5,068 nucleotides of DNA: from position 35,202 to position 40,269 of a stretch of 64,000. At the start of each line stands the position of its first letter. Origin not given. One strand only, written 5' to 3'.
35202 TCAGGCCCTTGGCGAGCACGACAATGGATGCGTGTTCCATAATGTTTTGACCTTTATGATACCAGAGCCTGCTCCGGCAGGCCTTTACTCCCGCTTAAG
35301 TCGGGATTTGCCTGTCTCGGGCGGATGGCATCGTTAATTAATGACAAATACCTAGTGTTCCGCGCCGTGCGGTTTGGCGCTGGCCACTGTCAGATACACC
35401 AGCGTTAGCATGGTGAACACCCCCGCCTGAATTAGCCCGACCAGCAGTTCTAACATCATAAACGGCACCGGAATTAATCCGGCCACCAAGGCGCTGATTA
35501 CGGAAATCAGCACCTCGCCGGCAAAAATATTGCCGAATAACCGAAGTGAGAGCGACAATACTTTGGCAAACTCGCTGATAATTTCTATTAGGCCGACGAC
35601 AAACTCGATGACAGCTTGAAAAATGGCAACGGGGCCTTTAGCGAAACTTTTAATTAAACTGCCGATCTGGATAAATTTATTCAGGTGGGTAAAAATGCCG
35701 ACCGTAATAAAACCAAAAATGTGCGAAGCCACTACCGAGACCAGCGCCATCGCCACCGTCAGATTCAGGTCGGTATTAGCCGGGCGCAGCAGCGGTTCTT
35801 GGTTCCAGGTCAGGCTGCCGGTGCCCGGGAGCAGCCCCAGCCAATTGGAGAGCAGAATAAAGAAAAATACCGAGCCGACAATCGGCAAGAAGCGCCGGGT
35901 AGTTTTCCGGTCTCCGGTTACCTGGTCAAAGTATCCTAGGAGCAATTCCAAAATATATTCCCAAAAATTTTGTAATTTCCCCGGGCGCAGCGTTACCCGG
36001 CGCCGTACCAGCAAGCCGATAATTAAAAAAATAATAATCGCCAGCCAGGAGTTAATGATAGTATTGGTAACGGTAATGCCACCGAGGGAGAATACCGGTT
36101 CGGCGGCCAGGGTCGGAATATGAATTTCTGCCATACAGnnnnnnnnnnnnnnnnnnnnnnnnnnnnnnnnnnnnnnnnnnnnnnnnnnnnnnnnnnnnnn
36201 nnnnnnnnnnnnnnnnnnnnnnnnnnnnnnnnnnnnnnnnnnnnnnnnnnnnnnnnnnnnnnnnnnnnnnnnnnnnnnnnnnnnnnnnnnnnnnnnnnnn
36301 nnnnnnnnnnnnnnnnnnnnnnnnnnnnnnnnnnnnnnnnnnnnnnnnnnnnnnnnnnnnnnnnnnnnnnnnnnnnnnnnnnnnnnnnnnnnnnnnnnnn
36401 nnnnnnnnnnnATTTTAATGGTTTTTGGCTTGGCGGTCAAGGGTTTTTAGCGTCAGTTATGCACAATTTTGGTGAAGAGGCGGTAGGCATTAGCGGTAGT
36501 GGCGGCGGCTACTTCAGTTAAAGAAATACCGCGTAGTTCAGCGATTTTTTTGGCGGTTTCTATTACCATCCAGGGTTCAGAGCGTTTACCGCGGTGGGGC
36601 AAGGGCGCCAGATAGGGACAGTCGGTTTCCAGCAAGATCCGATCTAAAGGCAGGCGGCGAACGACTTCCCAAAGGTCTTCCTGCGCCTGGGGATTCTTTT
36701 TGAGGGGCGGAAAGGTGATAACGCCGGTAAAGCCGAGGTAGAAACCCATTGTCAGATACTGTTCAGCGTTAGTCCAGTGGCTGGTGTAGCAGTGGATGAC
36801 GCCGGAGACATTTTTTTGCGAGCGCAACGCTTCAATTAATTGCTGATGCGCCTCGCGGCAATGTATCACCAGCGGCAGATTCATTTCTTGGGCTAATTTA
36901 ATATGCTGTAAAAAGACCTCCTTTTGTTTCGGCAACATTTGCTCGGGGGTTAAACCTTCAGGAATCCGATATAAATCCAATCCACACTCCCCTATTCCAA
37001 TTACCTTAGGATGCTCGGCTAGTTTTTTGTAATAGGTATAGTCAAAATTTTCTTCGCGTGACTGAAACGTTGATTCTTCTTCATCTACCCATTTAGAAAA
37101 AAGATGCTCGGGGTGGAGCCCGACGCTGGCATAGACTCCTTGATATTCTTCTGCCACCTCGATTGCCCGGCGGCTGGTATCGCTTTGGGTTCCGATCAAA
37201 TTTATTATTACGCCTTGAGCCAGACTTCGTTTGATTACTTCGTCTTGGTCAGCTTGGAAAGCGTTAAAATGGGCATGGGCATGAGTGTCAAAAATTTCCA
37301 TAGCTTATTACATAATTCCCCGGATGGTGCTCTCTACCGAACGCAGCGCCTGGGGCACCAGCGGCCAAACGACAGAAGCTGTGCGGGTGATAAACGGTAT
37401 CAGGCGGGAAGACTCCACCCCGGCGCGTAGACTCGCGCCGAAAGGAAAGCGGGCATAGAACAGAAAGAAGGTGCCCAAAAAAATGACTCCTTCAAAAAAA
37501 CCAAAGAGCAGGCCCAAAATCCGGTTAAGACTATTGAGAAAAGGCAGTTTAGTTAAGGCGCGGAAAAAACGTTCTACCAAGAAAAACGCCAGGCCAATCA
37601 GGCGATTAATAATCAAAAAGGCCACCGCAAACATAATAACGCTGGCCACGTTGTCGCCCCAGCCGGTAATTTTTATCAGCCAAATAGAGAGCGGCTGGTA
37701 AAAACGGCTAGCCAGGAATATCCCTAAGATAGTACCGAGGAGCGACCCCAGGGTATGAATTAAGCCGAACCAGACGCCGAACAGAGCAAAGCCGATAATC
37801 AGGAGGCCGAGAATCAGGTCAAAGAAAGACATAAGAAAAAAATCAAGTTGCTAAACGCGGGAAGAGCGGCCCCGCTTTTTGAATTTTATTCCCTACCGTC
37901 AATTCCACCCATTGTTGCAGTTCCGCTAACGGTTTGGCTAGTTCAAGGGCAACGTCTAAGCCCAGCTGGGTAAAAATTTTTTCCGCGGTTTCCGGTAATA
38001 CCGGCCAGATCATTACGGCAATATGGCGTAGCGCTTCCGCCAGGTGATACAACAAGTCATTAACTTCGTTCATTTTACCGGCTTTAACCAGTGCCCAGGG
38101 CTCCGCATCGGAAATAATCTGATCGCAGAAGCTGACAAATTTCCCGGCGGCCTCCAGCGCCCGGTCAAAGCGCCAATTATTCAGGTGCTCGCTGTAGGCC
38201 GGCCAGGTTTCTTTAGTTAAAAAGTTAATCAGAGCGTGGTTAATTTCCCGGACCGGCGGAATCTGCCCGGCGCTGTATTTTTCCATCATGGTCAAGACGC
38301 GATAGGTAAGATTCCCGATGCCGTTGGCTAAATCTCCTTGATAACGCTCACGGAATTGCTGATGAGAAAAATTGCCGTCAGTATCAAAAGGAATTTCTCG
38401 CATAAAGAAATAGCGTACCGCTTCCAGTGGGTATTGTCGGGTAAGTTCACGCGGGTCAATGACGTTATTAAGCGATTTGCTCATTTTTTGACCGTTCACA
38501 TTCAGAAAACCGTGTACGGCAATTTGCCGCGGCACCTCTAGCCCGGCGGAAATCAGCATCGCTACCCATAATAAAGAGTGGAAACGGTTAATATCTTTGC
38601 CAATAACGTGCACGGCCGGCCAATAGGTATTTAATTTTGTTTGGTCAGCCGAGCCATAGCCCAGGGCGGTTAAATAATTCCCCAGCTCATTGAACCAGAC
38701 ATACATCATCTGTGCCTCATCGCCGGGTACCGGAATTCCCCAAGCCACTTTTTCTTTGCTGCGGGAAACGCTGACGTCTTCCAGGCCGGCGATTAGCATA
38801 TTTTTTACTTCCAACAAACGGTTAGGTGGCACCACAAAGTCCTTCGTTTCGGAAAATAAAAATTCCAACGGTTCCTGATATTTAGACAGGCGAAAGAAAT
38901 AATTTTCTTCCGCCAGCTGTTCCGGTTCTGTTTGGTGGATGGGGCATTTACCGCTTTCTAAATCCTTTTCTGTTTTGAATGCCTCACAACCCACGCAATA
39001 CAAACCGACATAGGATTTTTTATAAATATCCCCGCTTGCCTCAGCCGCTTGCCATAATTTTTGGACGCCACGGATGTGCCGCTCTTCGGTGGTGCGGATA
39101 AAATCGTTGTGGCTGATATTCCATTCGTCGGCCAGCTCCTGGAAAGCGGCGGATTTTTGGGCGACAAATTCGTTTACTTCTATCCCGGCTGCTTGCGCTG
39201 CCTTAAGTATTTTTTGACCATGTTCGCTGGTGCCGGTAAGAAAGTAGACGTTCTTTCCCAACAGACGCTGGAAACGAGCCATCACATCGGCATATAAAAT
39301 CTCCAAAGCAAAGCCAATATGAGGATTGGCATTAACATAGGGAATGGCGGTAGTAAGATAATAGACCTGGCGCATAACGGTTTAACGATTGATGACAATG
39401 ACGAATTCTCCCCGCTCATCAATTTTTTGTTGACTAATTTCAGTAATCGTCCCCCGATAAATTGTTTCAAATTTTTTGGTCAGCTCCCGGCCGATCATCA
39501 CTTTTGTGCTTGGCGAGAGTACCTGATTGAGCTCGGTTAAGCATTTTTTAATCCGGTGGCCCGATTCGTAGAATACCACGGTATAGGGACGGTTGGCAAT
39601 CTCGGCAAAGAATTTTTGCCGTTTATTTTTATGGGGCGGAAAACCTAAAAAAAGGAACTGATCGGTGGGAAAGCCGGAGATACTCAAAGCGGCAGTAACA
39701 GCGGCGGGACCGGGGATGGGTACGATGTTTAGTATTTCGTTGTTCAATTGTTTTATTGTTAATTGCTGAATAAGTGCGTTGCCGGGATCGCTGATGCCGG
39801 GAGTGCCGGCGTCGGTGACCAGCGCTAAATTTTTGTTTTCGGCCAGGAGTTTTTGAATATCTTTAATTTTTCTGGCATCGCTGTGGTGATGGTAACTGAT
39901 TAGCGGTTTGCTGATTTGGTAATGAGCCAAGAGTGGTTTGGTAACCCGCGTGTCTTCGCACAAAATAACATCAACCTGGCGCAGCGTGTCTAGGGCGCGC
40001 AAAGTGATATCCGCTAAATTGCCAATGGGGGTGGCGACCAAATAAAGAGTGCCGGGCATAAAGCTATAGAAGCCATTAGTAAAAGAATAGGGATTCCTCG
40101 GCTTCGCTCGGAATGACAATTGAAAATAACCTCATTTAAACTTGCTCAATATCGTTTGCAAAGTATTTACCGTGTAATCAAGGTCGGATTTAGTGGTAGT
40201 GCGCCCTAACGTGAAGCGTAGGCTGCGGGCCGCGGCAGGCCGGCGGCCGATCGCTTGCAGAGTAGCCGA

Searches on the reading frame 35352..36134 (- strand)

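Call 45: search_protein_families(library=pfam, proteins=[window:35352-36134:-], max_evalue=0.001)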
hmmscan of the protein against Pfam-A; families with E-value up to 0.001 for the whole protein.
window:35352-36134:- (260 aa): 1 family
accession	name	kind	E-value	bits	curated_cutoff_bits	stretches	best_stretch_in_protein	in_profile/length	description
PF00119.25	ATP-synt_A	-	7.5e-45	153.9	33.9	1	27-248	2-216/217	ATP synthase A chain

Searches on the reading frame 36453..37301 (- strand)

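Call 45: search_protein_families(library=pfam, proteins=[window:36453-37301:-], max_evalue=0.001)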
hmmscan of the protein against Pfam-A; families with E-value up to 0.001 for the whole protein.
window:36453-37301:- (282 aa): 1 family
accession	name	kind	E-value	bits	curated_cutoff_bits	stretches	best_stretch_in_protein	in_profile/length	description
PF01026.27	TatD_DNase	-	8.9e-76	255.1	27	1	4-276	1-252/253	TatD related DNase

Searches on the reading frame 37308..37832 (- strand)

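Call 45: search_protein_families(library=pfam, proteins=[window:37308-37832:-], max_evalue=0.001)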
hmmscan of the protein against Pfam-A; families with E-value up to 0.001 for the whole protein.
window:37308-37832:- (174 aa): 1 family
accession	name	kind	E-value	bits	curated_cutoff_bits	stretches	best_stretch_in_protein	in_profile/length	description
PF02674.22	Colicin_V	-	1.6e-21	77.3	29.3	1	4-151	1-142/144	Colicin V production protein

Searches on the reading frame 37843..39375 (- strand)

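Call 17: search_protein_families(library=pfam, proteins=[window:37843-39375:-])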
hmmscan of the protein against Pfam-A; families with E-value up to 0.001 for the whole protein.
window:37843-39375:- (510 aa): 5 families
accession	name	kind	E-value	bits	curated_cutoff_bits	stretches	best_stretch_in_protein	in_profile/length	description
PF09334.17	tRNA-synt_1g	-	6.5e-101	338.4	20.1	2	137-361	162-391/391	tRNA synthetases class I (M)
PF00133.28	tRNA-synt_1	-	4.2e-22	78.9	22.7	2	222-325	297-403/414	tRNA synthetases class I (I, L, M and V)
PF01406.26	tRNA-synt_1e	-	2.4e-16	60.4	27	2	14-153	19-151/301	tRNA synthetases class I (C) catalytic domain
PF08264.19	Anticodon_1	-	6.4e-06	26.5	25.1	1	393-473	14-95/148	Anticodon-binding domain of tRNA ligase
PF01921.24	tRNA-synt_1f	-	0.00065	19.1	27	0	258-329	240-314/360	tRNA synthetases class I (K)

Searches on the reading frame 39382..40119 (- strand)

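Call 45: search_protein_families(library=pfam, proteins=[window:39382-40119:-], max_evalue=0.001)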
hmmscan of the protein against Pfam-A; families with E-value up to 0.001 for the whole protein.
window:39382-40119:- (245 aa): 1 family
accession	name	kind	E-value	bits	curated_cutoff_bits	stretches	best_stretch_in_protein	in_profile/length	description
PF00590.25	TP_methylase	-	2.4e-34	119.6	27.8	1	24-228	1-211/212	Tetrapyrrole (Corrin/Porphyrin) Methylases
